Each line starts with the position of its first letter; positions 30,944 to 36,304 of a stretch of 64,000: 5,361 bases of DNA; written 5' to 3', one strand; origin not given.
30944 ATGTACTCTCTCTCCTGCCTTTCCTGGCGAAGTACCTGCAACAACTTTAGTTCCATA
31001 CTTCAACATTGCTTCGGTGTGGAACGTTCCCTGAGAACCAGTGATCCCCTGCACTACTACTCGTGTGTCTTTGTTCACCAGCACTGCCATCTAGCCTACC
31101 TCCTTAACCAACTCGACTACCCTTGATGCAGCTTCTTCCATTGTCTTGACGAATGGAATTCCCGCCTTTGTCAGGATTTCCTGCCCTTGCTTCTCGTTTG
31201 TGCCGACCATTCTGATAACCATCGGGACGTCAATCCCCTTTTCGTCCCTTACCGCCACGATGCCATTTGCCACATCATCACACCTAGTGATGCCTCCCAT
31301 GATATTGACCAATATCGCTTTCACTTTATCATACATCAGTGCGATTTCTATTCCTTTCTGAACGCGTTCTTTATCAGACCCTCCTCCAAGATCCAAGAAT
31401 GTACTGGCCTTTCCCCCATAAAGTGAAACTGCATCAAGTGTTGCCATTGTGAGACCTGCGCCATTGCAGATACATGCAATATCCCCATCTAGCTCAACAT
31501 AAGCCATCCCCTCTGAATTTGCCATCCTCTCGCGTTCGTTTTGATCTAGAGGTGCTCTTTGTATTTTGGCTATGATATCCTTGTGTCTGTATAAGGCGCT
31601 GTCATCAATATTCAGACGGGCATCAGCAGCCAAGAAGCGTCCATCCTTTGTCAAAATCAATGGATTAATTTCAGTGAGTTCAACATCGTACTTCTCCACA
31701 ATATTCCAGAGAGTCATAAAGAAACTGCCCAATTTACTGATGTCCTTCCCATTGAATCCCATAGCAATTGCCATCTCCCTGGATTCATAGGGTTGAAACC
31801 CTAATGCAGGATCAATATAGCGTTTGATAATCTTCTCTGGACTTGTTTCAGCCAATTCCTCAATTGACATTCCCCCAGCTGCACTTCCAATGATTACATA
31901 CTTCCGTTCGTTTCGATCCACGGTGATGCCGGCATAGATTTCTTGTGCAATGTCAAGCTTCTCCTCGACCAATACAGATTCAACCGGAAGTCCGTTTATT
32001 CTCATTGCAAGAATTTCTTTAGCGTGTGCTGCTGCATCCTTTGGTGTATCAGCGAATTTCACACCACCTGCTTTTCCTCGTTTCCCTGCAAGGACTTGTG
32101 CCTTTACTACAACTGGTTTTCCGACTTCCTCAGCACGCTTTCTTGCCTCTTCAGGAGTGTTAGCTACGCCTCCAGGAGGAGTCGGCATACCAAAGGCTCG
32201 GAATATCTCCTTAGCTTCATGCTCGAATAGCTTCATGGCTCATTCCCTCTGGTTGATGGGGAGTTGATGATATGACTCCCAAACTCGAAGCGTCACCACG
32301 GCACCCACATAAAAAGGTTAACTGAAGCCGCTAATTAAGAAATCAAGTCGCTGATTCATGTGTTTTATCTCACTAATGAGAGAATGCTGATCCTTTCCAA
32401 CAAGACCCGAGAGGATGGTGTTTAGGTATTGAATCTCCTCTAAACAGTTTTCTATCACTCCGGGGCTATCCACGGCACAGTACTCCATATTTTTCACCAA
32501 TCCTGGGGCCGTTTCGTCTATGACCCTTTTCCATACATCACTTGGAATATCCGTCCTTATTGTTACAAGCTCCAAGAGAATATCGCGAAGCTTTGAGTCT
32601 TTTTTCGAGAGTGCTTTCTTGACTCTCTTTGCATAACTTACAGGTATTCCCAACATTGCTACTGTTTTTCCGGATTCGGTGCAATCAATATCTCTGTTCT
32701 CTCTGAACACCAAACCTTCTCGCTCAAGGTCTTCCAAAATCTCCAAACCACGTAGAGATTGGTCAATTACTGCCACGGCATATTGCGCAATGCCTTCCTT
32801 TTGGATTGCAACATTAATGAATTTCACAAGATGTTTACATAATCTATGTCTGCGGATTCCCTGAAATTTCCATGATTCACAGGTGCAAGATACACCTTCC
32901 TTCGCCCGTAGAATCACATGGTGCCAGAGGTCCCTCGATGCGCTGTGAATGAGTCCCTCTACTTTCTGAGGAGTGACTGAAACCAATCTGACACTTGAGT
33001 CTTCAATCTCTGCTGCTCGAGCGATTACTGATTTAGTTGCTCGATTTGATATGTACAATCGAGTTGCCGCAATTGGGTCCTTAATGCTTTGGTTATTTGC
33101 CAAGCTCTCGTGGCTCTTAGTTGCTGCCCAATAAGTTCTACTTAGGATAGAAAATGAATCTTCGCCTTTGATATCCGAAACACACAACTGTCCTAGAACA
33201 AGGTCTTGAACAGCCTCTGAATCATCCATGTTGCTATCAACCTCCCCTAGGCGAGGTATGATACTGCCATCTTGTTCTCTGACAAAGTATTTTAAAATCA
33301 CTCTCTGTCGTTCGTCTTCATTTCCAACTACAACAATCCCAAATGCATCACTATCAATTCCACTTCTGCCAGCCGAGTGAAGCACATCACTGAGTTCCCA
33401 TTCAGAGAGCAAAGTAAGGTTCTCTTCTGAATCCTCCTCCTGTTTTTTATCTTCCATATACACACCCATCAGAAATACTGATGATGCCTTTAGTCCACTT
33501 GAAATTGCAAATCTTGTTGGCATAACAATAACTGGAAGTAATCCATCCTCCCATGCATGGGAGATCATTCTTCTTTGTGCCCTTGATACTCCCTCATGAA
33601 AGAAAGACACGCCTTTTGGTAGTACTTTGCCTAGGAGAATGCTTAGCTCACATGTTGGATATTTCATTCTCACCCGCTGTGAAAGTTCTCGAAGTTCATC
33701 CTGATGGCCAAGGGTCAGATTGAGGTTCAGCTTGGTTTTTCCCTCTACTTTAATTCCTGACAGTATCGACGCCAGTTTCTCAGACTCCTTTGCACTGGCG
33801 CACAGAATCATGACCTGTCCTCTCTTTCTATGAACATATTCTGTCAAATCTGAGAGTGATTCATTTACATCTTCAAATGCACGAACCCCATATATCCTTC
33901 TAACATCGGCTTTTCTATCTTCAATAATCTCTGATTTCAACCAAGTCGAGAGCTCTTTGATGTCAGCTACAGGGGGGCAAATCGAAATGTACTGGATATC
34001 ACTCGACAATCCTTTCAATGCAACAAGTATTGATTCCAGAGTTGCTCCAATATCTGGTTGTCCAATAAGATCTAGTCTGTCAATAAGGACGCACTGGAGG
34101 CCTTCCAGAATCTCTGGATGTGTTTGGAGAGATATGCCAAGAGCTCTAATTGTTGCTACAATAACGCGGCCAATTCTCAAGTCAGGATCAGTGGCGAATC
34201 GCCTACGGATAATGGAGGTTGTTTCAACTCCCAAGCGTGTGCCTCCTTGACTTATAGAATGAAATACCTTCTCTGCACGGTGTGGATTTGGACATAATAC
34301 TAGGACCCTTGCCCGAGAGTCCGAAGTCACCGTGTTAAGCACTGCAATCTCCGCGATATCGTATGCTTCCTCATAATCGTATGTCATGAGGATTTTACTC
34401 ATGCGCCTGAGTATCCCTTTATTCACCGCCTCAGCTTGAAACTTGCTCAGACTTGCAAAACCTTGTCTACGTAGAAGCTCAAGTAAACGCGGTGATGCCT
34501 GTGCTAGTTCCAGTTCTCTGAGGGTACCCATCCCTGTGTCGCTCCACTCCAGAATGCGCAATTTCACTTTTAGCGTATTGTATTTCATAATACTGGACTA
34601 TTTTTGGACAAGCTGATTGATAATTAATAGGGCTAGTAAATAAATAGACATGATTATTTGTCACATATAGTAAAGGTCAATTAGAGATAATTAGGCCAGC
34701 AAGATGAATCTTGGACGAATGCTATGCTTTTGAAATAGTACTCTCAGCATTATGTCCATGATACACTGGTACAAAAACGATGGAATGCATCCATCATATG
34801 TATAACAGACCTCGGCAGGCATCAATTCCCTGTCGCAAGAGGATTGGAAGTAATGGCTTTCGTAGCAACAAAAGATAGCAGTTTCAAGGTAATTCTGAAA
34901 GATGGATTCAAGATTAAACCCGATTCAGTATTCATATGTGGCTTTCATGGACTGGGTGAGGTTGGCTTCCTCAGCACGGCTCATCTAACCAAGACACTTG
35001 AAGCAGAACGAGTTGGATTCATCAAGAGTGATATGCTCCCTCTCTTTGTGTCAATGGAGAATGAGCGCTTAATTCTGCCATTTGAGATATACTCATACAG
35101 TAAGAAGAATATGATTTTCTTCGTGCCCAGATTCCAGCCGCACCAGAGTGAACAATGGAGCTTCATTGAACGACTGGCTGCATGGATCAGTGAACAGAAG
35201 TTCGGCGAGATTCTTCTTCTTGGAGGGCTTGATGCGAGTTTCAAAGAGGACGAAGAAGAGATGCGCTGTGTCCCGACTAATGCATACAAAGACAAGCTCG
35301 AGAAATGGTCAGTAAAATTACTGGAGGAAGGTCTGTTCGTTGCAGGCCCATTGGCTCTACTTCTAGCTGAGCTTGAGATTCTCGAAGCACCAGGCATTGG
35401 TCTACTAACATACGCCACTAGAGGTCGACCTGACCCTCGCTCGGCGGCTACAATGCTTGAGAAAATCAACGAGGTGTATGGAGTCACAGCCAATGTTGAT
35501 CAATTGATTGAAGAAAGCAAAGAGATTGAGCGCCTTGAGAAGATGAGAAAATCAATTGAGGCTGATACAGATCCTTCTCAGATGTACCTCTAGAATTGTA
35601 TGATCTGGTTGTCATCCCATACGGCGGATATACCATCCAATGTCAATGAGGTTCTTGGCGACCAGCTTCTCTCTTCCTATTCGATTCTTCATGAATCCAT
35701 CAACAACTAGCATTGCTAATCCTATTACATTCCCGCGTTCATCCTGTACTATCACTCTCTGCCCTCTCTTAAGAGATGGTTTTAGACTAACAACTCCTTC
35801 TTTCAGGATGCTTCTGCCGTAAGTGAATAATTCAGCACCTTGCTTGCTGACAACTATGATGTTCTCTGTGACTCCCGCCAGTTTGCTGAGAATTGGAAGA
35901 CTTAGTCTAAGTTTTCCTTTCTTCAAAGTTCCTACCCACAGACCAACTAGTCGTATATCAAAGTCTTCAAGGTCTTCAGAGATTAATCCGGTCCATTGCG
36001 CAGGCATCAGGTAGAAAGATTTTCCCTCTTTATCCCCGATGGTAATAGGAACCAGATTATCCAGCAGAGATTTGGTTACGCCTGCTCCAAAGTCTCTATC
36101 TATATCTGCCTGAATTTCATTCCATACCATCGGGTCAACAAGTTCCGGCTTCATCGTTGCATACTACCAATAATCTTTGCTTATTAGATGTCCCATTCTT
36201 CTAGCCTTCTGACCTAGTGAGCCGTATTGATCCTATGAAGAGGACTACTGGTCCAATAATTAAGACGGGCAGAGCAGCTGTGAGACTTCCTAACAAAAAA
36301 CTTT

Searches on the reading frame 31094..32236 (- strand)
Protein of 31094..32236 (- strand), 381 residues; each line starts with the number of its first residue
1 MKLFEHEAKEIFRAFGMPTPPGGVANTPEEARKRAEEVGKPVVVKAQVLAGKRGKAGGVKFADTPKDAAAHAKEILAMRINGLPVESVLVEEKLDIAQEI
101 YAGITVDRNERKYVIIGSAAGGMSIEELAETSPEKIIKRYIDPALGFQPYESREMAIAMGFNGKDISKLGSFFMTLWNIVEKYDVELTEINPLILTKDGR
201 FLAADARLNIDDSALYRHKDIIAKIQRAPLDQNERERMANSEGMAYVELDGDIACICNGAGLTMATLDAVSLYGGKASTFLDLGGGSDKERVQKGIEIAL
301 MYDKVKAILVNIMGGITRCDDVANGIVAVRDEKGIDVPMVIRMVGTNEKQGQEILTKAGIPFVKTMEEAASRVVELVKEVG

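Call 47: search_protein_families(library=pfam, proteins=[window:31094-32236:-], max_evalue=0.001)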
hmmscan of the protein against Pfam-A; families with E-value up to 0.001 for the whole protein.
window:31094-32236:- (381 aa): 6 families
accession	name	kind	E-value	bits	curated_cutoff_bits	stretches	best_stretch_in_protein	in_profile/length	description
PF08442.15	ATP-grasp_2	-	3.1e-65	220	29.5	1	2-194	1-201/202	ATP-grasp domain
PF00549.24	Ligase_CoA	-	7.6e-22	78.2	24.5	1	257-370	2-122/128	CoA-ligase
PF13549.11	ATP-grasp_5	-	3.2e-16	59.8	27.6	1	3-210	10-221/221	ATP-grasp domain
PF24948.1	Citrate_synth_N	-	2.6e-11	43.8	83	1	40-219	52-229/232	ATP-citrate synthase ATP-grasp domain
PF01071.24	GARS_A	-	1.4e-07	32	27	1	8-95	6-90/194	Phosphoribosylglycinamide synthetase, ATP-grasp (A) domain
PF02786.22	CPSase_L_D2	-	1.1e-06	28.7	19.8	1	7-110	4-105/211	Carbamoyl-phosphate synthase L chain, ATP binding domain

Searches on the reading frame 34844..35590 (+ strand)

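Call 48: search_protein_families(library=pfam, proteins=[window:34844-35590:+], max_evalue=0.001)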
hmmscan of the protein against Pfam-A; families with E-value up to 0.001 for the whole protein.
window:34844-35590:+ (249 aa): 1 family
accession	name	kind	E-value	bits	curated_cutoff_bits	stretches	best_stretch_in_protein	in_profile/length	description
PF09754.15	PAC2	-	8.7e-35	120.9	25.8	1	30-230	1-209/215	PAC2 family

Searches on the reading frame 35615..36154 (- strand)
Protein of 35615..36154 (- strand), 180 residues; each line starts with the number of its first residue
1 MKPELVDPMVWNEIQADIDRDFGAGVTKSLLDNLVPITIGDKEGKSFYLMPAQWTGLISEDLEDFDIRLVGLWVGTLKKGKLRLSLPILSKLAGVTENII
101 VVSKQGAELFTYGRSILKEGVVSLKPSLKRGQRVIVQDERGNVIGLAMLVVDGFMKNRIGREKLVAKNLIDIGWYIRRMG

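Call 48: search_protein_families(library=pfam, proteins=[window:35615-36154:-], max_evalue=0.001)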
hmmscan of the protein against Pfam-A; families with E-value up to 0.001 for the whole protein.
window:35615-36154:- (180 aa): 2 families
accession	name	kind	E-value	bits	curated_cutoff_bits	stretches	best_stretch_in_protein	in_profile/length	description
PF03657.19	UPF0113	-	3.4e-17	62.9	23.8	1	100-178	2-73/73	UPF0113 PUA domain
PF01472.26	PUA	-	1.7e-07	31.5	24.8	1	100-161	3-64/74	PUA domain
